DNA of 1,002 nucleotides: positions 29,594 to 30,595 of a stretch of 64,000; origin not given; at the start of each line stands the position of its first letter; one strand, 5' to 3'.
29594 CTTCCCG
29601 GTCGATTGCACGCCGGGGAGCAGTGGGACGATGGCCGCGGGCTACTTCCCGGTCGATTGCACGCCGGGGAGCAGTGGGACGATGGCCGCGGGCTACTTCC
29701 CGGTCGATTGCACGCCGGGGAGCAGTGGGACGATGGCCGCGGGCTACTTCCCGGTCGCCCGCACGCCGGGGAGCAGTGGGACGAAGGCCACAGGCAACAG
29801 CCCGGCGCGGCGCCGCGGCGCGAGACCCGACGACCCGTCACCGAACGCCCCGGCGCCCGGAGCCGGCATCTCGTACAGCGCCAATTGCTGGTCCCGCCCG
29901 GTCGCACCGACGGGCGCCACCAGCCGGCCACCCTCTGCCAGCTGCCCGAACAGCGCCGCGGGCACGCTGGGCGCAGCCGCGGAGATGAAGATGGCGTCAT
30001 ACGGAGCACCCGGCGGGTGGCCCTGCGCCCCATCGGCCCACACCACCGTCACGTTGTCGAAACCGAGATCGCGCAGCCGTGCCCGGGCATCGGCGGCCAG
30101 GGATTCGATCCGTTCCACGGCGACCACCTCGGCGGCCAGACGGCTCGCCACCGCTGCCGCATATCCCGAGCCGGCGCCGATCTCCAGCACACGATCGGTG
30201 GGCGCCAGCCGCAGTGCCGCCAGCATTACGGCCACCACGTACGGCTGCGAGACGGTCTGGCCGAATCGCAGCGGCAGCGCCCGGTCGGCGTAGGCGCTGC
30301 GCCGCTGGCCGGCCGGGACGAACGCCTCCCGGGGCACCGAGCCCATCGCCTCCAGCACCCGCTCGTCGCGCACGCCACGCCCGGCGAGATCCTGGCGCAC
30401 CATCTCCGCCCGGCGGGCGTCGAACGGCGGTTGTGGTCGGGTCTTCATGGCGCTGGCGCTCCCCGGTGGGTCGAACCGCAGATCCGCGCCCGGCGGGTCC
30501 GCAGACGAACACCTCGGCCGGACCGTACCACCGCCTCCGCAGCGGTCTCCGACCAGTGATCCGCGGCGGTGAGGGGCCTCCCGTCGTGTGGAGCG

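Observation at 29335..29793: Nine exact-period 51-bp units: eight extra copies of the pcm C-terminus and stop codon fill the pcm-rpe spacer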

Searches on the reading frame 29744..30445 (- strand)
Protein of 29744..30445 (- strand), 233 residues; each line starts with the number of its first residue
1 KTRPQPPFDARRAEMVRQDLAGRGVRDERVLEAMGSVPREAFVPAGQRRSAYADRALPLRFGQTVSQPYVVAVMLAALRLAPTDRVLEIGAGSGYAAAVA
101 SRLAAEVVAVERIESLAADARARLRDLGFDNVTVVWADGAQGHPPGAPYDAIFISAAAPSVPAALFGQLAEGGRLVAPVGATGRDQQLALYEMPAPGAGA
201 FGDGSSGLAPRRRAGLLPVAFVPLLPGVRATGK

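Call 7: search_protein_families(library=pfam, proteins=[window:29744-30445:-])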
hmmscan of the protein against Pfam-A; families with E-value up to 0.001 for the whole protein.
window:29744-30445:- (233 aa): 7 families
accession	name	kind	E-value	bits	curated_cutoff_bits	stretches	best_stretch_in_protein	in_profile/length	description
PF01135.25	PCMT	-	7.7e-57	192.9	20.3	1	13-192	4-185/210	Protein-L-isoaspartate(D-aspartate) O-methyltransferase (PCMT)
PF13649.12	Methyltransf_25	-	1e-07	33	27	1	86-162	1-78/97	Methyltransferase domain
PF00398.26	RrnaAD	-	5e-06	26.2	24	1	68-143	16-89/263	Ribosomal RNA adenine dimethylase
PF13847.12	Methyltransf_31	-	2.1e-05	24.7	27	1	84-155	5-81/145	Methyltransferase domain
PF08242.18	Methyltransf_12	-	6.3e-05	24.1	30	1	87-156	1-73/98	Methyltransferase domain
PF08241.18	Methyltransf_11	-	9.1e-05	23.5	21.2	1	87-165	1-76/95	Methyltransferase domain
PF13489.12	Methyltransf_23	-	0.0008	19.6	27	0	76-153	16-86/164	Methyltransferase domain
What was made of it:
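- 29744..30448 (-): pcm (protein-L-isoaspartate O-methyltransferase) CDS, 234 aa, native stop TAG at 29744-29746. Pfam PCMT, E=7.7e-57 (call 7).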

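Call 9: find_homologous_proteins(query=window:29744-30445:-, max_evalue=1e-20)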
Query window:29744-30445:- (233 aa): 6506 proteins with E <= 1e-20 among 8000 candidates; the best 120 are listed.
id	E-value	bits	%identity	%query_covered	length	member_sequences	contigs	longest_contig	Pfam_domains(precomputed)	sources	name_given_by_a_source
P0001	9.6e-140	482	100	100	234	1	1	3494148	PF00398.27,PF13649.13,PF01135.26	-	-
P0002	2.0e-123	428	88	100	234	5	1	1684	PF13649.13,PF01135.26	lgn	-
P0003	3.8e-122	424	90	100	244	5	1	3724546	PF00398.27,PF13649.13,PF01135.26,PF08241.19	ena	-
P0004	8.5e-109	381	83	100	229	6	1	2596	PF13649.13,PF01135.26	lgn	-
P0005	1.5e-108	380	83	100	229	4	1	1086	PF13649.13,PF01135.26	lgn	-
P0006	3.3e-108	379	81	100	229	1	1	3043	PF13649.13,PF01135.26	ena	-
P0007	2.5e-107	376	82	100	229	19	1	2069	PF13847.13,PF13649.13,PF01135.26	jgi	-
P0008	1.8e-105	370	81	100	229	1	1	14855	PF13649.13,PF01135.26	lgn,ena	-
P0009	5.7e-104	365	81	100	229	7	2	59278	PF13847.13,PF13649.13,PF01135.26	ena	-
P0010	1.8e-103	363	81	100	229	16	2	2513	PF13649.13,PF01135.26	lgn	-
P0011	1.9e-103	363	79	100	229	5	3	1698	PF13847.13,PF00398.27,PF13649.13,PF01135.26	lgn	-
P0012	2.9e-102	359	80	100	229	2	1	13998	PF13847.13,PF13649.13,PF01135.26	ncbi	-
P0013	3.3e-102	359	84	94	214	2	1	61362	PF13649.13,PF01135.26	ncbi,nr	ncbi:MAG: protein-L-isoaspartate(D-aspartate) O-methyltransferase [bacterium]|nr:protein-L-isoaspart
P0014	4.6e-102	359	78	100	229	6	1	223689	PF00398.27,PF13649.13,PF01135.26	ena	-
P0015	1.2e-101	357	78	100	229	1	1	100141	PF13649.13,PF01135.26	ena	-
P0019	2.1e-100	353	78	100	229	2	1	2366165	PF13847.13,PF00398.27,PF13649.13,PF01135.26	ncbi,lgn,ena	-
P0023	1.0e-99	351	83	94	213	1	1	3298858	PF01135.26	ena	-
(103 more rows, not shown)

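Call 11: find_encoding_contigs(protein=P0001, flank=3000, max_places=6)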
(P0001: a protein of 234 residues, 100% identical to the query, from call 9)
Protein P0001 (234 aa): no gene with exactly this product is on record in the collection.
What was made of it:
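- The source contig itself could not be retrieved for read-level checks (call 11).
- Tried and rejected: Exact look-up of the window's own pcm protein found no contig on record, so the source genome beyond the window could not be read (call 11).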

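Call 12: find_encoding_contigs(protein=P0003, flank=10000, max_places=6)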
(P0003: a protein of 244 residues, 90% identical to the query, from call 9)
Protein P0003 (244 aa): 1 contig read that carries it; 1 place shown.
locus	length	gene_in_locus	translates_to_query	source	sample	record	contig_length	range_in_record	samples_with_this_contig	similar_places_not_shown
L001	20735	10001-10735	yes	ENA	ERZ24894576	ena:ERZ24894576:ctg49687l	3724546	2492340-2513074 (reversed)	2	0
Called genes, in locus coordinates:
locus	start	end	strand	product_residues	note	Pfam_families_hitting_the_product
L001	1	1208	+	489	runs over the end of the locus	PF00501:AMP-binding, PF13193:AMP-binding_C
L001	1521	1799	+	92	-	PF05015:HigB-like_toxin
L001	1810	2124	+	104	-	PF01381:HTH_3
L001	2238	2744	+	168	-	PF00903:Glyoxalase, PF13669:Glyoxalase_4 (faint)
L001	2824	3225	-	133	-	PF13358:DDE_3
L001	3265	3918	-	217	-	PF06056:Terminase_5 (faint), PF13384:HTH_23, PF13518:HTH_28 (weak), PF13551:HTH_29, PF13565:HTH_32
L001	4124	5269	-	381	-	-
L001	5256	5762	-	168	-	PF01555:N6_N4_Mtase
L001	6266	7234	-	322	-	PF08379:Bact_transglu_N, PF01841:Transglut_core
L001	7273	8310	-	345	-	PF04168:Alpha-E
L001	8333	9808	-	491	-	PF04174:CP_ATPgrasp_1, PF14403:CP_ATPgrasp_2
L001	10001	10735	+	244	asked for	PF01135:PCMT, PF00398:RrnaAD (weak), PF08241:Methyltransf_11 (weak), PF13649:Methyltransf_25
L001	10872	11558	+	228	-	PF00834:Ribul_P_3_epim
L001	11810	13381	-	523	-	PF01844:HNH (weak)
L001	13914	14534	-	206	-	PF00574:CLP_protease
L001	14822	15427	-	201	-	PF01725:Ham1p_like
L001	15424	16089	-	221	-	PF01138:RNase_PH, PF03725:RNase_PH_C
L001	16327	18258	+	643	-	PF02872:5_nucleotid_C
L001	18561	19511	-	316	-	PF00291:PALP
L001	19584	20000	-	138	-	PF14464:Prok-JAB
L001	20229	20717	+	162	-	PF01668:SmpB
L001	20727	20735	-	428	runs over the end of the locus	PF13657:Couple_hipA, PF07804:HipA_C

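Call 16: find_related_loci(query=A2, collection=genome_contigs, flank=10000)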
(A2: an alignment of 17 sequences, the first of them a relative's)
Query A2 (234 aa) in genome_contigs; peptide patterns used: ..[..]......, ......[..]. (x = any residue, [..] = any of these).
600 stretches matched a pattern (row limit reached: there are more); 590 encode a relative of the query (tblastn E <= 1e-3); the best 80 are kept; 80 distinct loci.
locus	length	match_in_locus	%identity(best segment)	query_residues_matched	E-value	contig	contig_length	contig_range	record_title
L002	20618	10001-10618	52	9-226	8e-59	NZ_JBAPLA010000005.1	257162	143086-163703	Roseovarius sp. E0-M6 Scaffold5, whole genome shotgun sequence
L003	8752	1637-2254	53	9-226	1e-58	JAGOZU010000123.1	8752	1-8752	MAG: Promineifilum sp. isolate Gw_Prim_bin_199 Gw_Prim_10631_length_8752_cov_7.110493, whole genome shotgun sequence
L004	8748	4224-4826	50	13-226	9e-58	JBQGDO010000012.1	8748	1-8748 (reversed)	MAG: Methyloceanibacter sp. isolate FBaNitSoil0_21 FBaNitSoil0_contig12, whole genome shotgun sequence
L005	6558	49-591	57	1-181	1e-56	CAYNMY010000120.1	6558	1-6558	MAG TPA_asm: uncultured Armatimonadia bacterium isolate binchicken_co122_27 genome assembly, contig: NODE_11509_length_6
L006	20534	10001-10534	52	7-184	8e-57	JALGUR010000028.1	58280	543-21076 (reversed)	MAG: Candidatus Zipacnadia bacterium isolate Meg22_1214_Bin_372 Meg22_1214_Bin_372_scaffold_3951, whole genome shotgun s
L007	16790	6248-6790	58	9-189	2e-56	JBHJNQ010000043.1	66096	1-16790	MAG: Acidimicrobiales bacterium isolate al_S4C133_1 S4Ck119_130263, whole genome shotgun sequence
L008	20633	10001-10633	51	6-226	6e-56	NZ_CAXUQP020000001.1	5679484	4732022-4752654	Bosea sp. LjRoot237 LJR237c1, whole genome shotgun sequence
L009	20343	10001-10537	56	8-188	1e-55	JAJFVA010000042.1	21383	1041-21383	MAG: Methanoregulaceae archaeon isolate bin.599 k141_1177110, whole genome shotgun sequence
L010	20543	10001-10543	57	9-189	6e-56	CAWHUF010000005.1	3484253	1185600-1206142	MAG: uncultured Acidobacteriota bacterium isolate MFD03066.bin.1.255 genome assembly, contig: contig_19633, whole genome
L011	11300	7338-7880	56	9-189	1e-55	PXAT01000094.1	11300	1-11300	MAG: Ectothiorhodospiraceae bacterium isolate T3Sed10_218 T3-Sed10-C13546, whole genome shotgun sequence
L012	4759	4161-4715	58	11-189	8e-56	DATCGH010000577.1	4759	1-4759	MAG TPA_asm: Caldimonas sp. isolate SMAG_U7801 k141_1480072, whole genome shotgun sequence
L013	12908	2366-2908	56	9-189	8e-56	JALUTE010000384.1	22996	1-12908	MAG: Methyloligella sp. isolate S146_metabat2_scaf2bin.230 S146_NODE_545_length_22996_cov_2.650662, whole genome shotgun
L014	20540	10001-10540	53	9-189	1e-55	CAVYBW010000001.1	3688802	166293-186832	MAG: uncultured Chloroflexia bacterium isolate MFD03066.bin.1.57 genome assembly, contig: contig_14780, whole genome sho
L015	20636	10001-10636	50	2-226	2e-55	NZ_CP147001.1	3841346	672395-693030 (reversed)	Novosphingobium sp. BL-8H chromosome 1, complete sequence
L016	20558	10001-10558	55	4-189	3e-55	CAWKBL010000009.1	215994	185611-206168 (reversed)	MAG: uncultured Alphaproteobacteria bacterium isolate MFD05442.bin.3.221 genome assembly, contig: contig_66729, whole ge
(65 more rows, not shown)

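Call 18: find_encoding_contigs(protein=P0002, flank=10000, max_places=6)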
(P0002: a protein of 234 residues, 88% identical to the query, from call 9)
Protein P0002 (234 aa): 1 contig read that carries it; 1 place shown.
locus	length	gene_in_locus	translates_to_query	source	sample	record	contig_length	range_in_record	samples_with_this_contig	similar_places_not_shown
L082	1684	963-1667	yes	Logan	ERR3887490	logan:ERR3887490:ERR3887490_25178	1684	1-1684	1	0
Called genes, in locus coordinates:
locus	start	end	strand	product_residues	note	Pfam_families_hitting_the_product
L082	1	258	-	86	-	?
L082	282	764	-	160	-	PF02834:LigT_PEase (weak)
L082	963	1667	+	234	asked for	PF01135:PCMT, PF13649:Methyltransf_25 (weak)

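Call 19: find_encoding_contigs(protein=P0023, flank=10000, max_places=3)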
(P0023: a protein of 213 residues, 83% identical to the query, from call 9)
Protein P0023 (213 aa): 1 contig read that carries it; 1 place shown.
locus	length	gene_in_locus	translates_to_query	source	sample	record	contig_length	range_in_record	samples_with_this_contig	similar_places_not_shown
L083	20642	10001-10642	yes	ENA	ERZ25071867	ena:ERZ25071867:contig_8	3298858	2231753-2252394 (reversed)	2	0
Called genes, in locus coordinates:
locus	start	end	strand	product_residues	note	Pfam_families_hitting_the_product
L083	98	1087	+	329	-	PF00296:Bac_luciferase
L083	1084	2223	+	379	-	PF02317:Octopine_DH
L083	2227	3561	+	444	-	PF01979:Amidohydro_1, PF07969:Amidohydro_3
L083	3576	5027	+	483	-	PF00501:AMP-binding, PF13193:AMP-binding_C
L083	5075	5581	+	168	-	PF00903:Glyoxalase, PF13669:Glyoxalase_4 (weak)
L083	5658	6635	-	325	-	PF08379:Bact_transglu_N, PF01841:Transglut_core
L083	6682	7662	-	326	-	PF04168:Alpha-E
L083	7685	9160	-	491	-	PF04174:CP_ATPgrasp_1, PF14403:CP_ATPgrasp_2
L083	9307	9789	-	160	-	PF02834:LigT_PEase (faint), PF13563:2_5_RNA_ligase2 (weak)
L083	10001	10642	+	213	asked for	PF01135:PCMT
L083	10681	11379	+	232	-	PF00834:Ribul_P_3_epim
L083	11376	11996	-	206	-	PF00574:CLP_protease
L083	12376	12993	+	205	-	PF02518:HATPase_c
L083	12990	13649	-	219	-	PF01725:Ham1p_like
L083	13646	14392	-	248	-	PF01138:RNase_PH, PF03725:RNase_PH_C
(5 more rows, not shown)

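Call 20: find_encoding_contigs(protein=P0019, flank=10000, max_places=3)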
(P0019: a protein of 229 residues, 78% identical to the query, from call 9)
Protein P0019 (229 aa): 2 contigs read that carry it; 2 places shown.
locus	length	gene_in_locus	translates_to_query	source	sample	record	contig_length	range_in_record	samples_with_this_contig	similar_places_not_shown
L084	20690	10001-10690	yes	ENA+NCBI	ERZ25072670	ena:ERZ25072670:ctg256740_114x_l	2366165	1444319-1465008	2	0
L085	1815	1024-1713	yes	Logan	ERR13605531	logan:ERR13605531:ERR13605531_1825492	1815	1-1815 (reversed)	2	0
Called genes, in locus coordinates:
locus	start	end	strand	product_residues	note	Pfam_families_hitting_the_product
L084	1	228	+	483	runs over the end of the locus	PF00501:AMP-binding, PF13193:AMP-binding_C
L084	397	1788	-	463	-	-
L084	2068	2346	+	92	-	PF05015:HigB-like_toxin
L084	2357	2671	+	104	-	PF01381:HTH_3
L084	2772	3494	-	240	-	-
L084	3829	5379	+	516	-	PF02720:DUF222, PF01844:HNH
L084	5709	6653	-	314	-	PF08379:Bact_transglu_N, PF01841:Transglut_core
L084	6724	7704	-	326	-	PF04168:Alpha-E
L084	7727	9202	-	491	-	PF04174:CP_ATPgrasp_1, PF14403:CP_ATPgrasp_2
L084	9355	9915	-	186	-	PF02834:LigT_PEase (faint), PF13563:2_5_RNA_ligase2 (weak)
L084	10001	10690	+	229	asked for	PF01135:PCMT, PF00398:RrnaAD (weak), PF13847:Methyltransf_31 (weak), PF13649:Methyltransf_25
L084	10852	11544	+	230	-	PF00834:Ribul_P_3_epim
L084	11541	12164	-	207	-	PF00574:CLP_protease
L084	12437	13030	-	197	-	PF01725:Ham1p_like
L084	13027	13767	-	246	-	PF01138:RNase_PH, PF03725:RNase_PH_C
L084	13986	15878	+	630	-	PF02872:5_nucleotid_C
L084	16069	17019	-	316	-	PF00291:PALP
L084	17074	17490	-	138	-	PF14464:Prok-JAB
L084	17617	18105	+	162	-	PF01668:SmpB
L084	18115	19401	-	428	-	PF13657:Couple_hipA, PF07804:HipA_C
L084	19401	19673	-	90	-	PF13560:HTH_31, PF01381:HTH_3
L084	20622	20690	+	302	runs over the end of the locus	PF01609:DDE_Tnp_1, PF13612:DDE_Tnp_1_3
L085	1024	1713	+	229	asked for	PF01135:PCMT, PF00398:RrnaAD (weak), PF13847:Methyltransf_31 (weak), PF13649:Methyltransf_25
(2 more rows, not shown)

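Call 30: find_encoding_contigs(protein=P0013, flank=10000, max_places=3)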
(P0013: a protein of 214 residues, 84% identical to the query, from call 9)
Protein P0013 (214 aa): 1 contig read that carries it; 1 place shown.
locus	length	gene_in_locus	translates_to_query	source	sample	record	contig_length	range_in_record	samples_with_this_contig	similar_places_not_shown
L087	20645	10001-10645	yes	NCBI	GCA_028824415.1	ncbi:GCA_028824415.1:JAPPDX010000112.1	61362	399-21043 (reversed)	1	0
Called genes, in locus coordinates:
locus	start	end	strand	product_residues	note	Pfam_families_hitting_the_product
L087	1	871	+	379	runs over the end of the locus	PF02558:ApbA (faint), PF02317:Octopine_DH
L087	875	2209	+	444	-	PF01979:Amidohydro_1, PF07969:Amidohydro_3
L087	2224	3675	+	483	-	PF00501:AMP-binding, PF13193:AMP-binding_C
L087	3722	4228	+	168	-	PF00903:Glyoxalase, PF13669:Glyoxalase_4 (faint)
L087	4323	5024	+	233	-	-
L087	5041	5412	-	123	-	PF01850:PIN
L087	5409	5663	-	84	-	PF02604:PhdYeFM_antitox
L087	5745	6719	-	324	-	PF08379:Bact_transglu_N, PF01841:Transglut_core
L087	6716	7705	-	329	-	PF04168:Alpha-E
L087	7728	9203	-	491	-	PF04174:CP_ATPgrasp_1, PF14403:CP_ATPgrasp_2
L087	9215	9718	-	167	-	PF02834:LigT_PEase (faint), PF13563:2_5_RNA_ligase2 (weak)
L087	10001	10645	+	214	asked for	PF01135:PCMT, PF13649:Methyltransf_25 (weak)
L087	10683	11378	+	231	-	PF00834:Ribul_P_3_epim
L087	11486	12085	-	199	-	PF00574:CLP_protease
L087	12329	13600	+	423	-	PF00672:HAMP (weak), PF00512:HisKA, PF02518:HATPase_c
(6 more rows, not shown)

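Call 31: find_encoding_contigs(protein=P0004, flank=3000, max_places=6)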
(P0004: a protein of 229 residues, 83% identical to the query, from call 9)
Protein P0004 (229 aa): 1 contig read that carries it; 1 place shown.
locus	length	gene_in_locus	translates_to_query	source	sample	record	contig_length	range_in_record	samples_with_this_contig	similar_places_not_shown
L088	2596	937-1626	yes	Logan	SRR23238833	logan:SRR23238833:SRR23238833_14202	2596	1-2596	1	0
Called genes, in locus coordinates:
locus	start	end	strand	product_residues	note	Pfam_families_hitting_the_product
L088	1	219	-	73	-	?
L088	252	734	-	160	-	PF02834:LigT_PEase (weak)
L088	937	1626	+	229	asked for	PF01135:PCMT, PF13649:Methyltransf_25 (weak)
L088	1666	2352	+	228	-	PF00834:Ribul_P_3_epim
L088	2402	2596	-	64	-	?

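Call 32: find_encoding_contigs(protein=P0009, flank=10000, max_places=3)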
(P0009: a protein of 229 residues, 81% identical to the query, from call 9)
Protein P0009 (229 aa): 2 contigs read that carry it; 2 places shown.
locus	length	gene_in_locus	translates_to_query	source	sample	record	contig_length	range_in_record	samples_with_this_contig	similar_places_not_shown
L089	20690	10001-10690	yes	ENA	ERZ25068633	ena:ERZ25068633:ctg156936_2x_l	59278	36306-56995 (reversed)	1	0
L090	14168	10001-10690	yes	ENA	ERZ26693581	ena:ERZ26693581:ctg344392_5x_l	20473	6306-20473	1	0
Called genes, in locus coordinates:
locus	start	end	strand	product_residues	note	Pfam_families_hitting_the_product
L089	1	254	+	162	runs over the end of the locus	PF01979:Amidohydro_1, PF07969:Amidohydro_3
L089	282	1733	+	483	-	PF00501:AMP-binding, PF13193:AMP-binding_C (weak)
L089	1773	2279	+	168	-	PF00903:Glyoxalase, PF13669:Glyoxalase_4 (faint)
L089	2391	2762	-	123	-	PF01850:PIN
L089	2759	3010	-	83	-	PF02604:PhdYeFM_antitox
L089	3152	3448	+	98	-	PF01381:HTH_3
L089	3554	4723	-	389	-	-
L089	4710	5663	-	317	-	PF01555:N6_N4_Mtase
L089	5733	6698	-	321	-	PF08379:Bact_transglu_N, PF01841:Transglut_core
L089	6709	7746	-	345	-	PF04168:Alpha-E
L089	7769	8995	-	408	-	PF04174:CP_ATPgrasp_1, PF14403:CP_ATPgrasp_2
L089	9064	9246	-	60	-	-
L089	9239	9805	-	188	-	PF02834:LigT_PEase (weak)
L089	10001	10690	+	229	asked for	PF01135:PCMT, PF13847:Methyltransf_31 (weak), PF13649:Methyltransf_25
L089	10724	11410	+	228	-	PF00834:Ribul_P_3_epim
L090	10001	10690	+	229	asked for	PF01135:PCMT, PF13847:Methyltransf_31 (weak), PF13649:Methyltransf_25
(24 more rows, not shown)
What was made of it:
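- On MIRU: It lies between pcm and rpe, both on the minus strand, and synteny is conserved (calls 7, 12, 19, 20, 30-32).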

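Call 52: list_cluster_members(proteins=[P0002, P0003, P0001])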
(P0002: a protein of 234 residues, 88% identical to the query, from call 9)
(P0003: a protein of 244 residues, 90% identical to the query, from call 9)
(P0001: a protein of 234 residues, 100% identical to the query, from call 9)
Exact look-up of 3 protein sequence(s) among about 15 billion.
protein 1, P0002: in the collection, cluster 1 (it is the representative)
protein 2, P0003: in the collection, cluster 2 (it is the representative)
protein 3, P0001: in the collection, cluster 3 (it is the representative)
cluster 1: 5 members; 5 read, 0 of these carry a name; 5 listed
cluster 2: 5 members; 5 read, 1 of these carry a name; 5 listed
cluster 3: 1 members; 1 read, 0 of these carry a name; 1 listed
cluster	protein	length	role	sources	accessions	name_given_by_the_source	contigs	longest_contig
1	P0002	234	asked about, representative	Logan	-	-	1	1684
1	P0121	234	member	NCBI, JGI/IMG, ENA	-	-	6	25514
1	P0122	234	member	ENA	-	-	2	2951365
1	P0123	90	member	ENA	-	-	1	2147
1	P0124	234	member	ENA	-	-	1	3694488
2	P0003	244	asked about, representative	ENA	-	-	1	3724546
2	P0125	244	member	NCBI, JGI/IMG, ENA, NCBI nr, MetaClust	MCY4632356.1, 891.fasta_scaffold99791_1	MAG: protein-L-isoaspartate(D-aspartate) O-methyltransferase [bacterium] | protein-L-isoaspartate(D-aspartate) O-methyltransferase [bacterium] | \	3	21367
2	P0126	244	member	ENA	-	-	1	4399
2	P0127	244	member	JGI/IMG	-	-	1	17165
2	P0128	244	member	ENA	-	-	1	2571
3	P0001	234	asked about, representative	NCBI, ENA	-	-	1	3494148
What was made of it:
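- On Bacterial VNTR / minisatellite formed by local tandem duplication: P0001 is a singleton cluster, and its contig was not retrievable (calls 11, 52).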

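Call 53: find_encoding_contigs(protein=P0124, flank=10000, max_places=3)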
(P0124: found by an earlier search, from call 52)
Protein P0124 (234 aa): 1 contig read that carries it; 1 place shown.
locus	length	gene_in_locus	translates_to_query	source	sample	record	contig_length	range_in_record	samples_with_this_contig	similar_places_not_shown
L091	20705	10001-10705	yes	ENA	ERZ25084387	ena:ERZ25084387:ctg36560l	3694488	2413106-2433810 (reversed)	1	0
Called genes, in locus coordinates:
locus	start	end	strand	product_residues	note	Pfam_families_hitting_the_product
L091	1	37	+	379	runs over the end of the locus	PF02317:Octopine_DH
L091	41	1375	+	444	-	PF01979:Amidohydro_1, PF07969:Amidohydro_3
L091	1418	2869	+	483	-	PF00501:AMP-binding, PF13193:AMP-binding_C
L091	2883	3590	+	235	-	PF00520:Ion_trans, PF07885:Ion_trans_2 (weak)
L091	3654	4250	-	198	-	-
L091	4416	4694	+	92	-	PF05015:HigB-like_toxin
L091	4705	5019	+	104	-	PF01381:HTH_3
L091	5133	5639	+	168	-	PF00903:Glyoxalase, PF13669:Glyoxalase_4 (faint)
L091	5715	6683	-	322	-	PF08379:Bact_transglu_N, PF01841:Transglut_core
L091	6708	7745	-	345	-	PF04168:Alpha-E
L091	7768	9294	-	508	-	PF04174:CP_ATPgrasp_1, PF14403:CP_ATPgrasp_2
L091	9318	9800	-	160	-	PF02834:LigT_PEase (weak)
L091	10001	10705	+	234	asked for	PF01135:PCMT, PF13649:Methyltransf_25 (weak)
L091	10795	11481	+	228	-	PF00834:Ribul_P_3_epim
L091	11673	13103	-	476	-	-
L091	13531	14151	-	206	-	PF00574:CLP_protease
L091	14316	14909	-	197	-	PF01725:Ham1p_like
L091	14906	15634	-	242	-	PF01138:RNase_PH, PF03725:RNase_PH_C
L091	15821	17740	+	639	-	PF02872:5_nucleotid_C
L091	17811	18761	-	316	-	PF00291:PALP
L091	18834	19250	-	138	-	PF14464:Prok-JAB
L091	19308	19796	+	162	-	PF01668:SmpB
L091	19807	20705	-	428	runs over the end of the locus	PF13657:Couple_hipA, PF07804:HipA_C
